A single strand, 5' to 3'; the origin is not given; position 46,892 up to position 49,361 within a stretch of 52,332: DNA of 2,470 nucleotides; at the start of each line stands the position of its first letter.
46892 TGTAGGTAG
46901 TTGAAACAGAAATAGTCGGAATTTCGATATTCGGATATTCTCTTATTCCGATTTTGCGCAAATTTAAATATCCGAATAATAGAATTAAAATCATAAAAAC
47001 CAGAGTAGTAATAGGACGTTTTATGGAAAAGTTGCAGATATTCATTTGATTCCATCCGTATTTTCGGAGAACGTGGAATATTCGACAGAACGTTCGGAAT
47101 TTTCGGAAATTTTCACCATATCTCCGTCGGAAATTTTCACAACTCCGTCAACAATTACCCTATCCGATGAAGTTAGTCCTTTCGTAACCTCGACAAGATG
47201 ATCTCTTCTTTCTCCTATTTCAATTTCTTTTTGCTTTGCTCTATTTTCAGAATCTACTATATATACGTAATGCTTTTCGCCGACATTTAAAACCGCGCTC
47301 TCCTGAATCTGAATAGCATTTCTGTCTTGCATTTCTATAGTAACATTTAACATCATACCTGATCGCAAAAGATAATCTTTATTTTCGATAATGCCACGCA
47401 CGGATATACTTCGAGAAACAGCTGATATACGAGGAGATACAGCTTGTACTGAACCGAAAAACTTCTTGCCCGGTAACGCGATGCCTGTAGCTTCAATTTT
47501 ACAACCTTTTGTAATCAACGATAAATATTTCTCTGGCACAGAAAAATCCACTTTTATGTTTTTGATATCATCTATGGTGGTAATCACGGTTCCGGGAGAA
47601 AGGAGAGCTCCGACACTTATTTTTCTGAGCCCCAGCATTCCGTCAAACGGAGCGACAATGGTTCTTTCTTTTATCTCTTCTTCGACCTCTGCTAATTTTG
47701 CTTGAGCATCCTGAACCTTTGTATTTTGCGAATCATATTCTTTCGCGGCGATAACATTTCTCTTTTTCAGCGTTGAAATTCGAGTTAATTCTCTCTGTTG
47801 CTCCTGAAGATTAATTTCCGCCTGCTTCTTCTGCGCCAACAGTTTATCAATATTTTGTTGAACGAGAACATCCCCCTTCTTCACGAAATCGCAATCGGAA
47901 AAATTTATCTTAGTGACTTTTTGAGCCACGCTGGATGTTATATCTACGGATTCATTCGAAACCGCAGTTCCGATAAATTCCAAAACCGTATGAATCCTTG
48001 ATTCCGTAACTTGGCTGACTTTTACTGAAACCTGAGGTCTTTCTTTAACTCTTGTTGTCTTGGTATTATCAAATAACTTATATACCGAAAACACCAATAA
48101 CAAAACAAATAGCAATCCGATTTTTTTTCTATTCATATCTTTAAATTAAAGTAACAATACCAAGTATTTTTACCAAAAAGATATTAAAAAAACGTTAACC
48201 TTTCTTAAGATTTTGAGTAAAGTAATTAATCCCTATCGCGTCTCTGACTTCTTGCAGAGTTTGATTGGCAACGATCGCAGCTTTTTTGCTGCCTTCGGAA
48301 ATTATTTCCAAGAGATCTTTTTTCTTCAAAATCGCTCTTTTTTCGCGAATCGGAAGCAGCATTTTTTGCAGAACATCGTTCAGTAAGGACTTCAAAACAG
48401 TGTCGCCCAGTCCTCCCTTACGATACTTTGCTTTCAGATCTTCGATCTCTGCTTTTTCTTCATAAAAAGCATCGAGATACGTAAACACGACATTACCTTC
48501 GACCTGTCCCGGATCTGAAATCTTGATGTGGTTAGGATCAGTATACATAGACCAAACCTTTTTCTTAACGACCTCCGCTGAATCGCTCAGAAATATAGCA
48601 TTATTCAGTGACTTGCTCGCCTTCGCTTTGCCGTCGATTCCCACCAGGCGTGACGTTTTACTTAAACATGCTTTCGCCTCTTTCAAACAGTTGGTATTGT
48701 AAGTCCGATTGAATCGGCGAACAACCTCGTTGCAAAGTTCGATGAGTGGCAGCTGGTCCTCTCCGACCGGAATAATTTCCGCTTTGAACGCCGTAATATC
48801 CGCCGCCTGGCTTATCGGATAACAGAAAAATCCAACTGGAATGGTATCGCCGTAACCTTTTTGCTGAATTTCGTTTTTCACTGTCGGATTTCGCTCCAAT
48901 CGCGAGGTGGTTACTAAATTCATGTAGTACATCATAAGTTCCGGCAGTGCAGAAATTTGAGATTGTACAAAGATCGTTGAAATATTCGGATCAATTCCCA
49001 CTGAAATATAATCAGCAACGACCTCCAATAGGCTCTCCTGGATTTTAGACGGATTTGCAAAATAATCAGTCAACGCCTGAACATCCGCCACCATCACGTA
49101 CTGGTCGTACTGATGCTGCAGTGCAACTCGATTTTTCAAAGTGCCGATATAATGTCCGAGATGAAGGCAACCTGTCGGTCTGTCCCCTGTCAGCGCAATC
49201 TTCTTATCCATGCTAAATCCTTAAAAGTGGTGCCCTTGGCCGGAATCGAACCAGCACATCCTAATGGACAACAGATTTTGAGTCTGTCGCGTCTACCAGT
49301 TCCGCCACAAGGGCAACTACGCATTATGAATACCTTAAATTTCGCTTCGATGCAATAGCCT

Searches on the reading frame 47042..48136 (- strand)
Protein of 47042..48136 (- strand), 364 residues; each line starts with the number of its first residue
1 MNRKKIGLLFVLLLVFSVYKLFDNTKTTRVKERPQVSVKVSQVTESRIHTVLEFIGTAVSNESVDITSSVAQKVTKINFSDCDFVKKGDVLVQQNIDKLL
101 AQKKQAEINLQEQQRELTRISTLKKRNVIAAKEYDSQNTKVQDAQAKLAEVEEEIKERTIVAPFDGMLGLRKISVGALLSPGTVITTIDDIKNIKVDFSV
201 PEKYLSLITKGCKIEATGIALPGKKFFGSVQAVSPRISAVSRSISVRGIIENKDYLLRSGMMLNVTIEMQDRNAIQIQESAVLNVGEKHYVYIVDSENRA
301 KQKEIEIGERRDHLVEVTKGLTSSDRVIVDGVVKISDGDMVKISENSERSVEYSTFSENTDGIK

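Call 6: search_protein_families(library=pfam, proteins=[window:47042-48136:-], max_evalue=0.1)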
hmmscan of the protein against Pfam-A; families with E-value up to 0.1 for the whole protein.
window:47042-48136:- (364 aa): 4 families
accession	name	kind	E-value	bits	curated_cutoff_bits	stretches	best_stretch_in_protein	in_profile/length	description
PF16576.10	HlyD_D23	-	5.3e-26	91.7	30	1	62-262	18-213/214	Barrel-sandwich domain of CusB or HlyD membrane-fusion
PF13437.12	HlyD_3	-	2.9e-10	41.3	22.2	1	159-253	1-96/106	HlyD family secretion protein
PF13533.13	Biotin_lipoyl_2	-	0.0052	17.1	29.8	1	66-92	3-29/32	Biotin-lipoyl like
PF08661.17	Rep_fac-A_3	-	0.057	14.2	23.5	1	26-75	36-84/105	Replication factor A protein 3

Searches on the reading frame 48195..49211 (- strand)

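Call 6: search_protein_families(library=pfam, proteins=[window:48195-49211:-], max_evalue=0.1)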
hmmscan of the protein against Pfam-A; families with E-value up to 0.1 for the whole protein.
window:48195-49211:- (338 aa): 2 families
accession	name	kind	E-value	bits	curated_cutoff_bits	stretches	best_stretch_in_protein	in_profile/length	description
PF00579.31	tRNA-synt_1b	-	6.2e-53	180.5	21.1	1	5-285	7-291/292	tRNA synthetases class I (W and Y)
PF22434.1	PilW_C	-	0.01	16.1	27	1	213-258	15-59/128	PilW, C-terminal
